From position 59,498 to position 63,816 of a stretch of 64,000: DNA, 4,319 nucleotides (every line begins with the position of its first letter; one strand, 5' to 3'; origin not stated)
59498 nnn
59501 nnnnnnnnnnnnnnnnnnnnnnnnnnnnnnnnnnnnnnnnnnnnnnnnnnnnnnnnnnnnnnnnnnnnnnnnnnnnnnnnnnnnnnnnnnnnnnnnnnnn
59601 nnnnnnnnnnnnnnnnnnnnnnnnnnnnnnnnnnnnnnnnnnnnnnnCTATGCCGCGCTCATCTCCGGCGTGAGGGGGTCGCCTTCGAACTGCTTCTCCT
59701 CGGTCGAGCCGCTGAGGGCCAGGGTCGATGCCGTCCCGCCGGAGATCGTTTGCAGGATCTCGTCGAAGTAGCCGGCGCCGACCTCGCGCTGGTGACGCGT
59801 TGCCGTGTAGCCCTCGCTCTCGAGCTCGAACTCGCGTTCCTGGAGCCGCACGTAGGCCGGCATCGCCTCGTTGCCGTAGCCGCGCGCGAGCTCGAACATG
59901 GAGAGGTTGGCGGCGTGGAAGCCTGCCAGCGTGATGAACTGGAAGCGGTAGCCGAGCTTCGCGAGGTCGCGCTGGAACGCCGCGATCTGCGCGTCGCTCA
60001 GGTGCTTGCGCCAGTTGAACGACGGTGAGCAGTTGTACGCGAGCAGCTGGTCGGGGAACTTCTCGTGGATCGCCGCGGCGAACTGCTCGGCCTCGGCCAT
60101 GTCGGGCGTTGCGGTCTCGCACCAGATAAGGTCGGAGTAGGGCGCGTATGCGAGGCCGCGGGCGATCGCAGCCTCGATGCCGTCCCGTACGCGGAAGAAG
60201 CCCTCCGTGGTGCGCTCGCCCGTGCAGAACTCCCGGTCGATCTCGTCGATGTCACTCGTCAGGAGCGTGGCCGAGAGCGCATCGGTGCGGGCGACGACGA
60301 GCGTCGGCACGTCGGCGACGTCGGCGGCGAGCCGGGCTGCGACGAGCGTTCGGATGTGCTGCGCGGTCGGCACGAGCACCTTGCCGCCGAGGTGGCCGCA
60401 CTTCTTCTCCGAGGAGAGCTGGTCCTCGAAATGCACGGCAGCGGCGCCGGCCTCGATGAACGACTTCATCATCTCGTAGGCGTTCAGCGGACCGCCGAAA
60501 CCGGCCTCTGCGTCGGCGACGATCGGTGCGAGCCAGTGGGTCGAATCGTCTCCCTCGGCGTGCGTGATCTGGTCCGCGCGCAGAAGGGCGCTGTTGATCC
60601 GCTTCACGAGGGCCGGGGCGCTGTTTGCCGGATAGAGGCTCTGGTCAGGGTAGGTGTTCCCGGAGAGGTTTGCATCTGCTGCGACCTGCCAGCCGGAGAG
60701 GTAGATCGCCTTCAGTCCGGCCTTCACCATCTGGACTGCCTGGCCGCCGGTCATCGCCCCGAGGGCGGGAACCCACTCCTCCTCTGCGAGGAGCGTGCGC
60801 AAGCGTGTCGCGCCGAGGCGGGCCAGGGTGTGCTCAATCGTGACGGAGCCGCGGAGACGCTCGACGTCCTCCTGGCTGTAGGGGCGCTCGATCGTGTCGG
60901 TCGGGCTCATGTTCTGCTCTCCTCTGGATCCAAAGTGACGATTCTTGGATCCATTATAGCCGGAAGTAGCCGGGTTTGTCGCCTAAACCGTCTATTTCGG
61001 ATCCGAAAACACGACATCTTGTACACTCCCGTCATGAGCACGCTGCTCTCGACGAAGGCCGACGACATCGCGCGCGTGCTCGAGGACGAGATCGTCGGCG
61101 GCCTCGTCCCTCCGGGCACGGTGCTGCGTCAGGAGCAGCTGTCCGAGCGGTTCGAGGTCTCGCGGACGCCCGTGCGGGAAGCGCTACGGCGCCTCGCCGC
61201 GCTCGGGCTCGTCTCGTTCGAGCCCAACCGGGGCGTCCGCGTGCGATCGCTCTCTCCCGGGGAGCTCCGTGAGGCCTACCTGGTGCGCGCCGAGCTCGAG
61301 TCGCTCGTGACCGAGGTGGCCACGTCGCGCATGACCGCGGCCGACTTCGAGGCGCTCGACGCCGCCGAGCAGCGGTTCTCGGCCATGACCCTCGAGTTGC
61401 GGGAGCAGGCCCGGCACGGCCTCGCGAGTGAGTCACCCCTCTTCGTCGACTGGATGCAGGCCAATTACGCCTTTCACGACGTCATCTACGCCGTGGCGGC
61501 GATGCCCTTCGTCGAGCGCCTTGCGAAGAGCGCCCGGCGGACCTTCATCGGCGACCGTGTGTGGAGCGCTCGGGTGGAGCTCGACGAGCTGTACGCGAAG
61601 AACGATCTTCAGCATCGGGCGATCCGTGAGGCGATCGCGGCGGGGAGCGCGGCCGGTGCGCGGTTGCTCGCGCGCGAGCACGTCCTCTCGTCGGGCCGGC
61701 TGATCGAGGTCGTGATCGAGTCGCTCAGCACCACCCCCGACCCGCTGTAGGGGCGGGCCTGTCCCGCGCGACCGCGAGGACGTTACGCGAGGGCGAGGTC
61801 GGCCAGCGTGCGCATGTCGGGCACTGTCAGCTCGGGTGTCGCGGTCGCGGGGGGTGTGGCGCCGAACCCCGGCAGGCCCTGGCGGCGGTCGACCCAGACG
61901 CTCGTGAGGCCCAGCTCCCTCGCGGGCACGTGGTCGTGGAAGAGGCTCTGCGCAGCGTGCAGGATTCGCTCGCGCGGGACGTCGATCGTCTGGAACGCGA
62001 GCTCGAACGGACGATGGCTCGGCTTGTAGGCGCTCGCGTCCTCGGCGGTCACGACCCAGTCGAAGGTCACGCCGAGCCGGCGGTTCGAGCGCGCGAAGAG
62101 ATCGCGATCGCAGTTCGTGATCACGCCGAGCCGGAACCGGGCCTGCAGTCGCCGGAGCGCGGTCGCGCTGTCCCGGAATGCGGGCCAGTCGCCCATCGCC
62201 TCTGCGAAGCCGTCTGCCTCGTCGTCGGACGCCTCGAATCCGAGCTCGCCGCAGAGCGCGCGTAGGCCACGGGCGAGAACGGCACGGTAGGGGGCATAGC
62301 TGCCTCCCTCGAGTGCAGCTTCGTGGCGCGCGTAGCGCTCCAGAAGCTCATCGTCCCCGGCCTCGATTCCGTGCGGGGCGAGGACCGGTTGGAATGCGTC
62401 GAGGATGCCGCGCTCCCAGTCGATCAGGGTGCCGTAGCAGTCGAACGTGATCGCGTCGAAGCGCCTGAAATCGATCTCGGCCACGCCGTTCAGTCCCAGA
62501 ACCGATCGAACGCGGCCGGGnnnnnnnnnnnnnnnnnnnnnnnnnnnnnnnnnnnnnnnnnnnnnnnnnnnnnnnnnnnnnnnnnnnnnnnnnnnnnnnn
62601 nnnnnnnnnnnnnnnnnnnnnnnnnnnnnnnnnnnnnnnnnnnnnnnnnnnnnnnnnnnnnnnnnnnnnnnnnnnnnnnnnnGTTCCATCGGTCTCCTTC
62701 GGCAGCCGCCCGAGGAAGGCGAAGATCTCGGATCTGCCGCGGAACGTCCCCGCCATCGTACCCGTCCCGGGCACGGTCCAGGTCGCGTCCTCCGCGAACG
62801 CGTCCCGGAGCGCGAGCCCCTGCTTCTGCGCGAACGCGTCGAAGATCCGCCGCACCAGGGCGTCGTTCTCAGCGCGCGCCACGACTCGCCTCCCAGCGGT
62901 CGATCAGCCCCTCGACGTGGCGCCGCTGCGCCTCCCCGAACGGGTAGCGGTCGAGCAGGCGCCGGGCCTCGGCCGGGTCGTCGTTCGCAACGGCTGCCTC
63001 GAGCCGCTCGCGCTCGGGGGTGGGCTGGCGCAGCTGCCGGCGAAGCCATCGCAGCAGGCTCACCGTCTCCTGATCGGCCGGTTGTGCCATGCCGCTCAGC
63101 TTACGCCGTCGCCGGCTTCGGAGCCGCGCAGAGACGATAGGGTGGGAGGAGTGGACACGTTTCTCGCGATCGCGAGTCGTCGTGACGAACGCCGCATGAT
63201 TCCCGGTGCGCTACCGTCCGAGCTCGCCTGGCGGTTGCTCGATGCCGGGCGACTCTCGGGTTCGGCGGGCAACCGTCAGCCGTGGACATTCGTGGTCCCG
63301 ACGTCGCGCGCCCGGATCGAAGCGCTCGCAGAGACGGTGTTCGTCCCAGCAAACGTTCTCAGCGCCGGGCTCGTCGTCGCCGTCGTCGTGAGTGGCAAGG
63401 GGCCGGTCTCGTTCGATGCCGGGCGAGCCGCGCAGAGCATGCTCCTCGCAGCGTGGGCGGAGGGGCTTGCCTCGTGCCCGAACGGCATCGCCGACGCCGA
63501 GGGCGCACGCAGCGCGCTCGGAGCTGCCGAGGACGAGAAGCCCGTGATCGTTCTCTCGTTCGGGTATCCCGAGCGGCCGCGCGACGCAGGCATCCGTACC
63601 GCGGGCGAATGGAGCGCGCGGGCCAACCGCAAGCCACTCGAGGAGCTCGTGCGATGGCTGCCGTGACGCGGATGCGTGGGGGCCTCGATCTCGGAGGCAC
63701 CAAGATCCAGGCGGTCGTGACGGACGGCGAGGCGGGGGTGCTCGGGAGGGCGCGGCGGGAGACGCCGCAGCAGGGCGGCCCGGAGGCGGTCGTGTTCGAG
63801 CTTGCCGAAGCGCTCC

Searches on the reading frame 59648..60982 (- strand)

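Call 94: search_protein_families(library=pfam, proteins=[window:59648-60982:-], max_evalue=0.0001)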
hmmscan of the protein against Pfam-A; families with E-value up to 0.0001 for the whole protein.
window:59648-60982:- (444 aa): 2 families
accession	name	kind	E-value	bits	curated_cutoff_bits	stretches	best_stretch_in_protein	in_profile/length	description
PF00463.27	ICL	-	3.1e-100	336.6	26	2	256-432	352-526/526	Isocitrate lyase family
PF13714.12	PEP_mutase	-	1.7e-15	57.7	31.5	1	82-280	22-167/240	Phosphoenolpyruvate phosphomutase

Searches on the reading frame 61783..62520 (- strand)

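Call 94: search_protein_families(library=pfam, proteins=[window:61783-62520:-], max_evalue=0.0001)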
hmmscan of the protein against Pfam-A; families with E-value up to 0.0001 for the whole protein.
window:61783-62520:- (245 aa): 2 families
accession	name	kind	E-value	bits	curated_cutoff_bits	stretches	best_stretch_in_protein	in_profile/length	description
PF00702.32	Hydrolase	-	3.3e-14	54.2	26.4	1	22-188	2-176/191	haloacid dehalogenase-like hydrolase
PF13419.12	HAD_2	-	1.5e-09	38.7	23.8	1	114-210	80-178/178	Haloacid dehalogenase-like hydrolase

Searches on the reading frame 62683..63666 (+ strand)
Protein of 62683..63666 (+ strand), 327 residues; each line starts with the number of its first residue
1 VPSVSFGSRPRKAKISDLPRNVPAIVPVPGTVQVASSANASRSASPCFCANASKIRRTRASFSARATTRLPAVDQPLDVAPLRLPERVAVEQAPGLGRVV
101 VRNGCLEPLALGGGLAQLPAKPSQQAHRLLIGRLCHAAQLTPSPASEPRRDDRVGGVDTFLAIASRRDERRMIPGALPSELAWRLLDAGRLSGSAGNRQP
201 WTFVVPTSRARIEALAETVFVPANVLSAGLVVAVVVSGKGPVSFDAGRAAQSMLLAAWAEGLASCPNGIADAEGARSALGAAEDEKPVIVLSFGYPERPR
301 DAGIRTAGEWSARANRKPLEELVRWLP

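Call 94: search_protein_families(library=pfam, proteins=[window:62683-63666:+], max_evalue=0.0001)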
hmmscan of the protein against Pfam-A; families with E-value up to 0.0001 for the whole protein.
window:62683-63666:+ (327 aa): 2 families
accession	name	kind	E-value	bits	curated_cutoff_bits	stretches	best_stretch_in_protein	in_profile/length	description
PF00881.29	Nitroreductase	-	6.2e-16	59.5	23.5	1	244-295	117-167/167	Nitroreductase family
PF14512.11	TM1586_NiRdase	-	6.2e-09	36.2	27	0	234-323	72-149/215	Putative TM nitroreductase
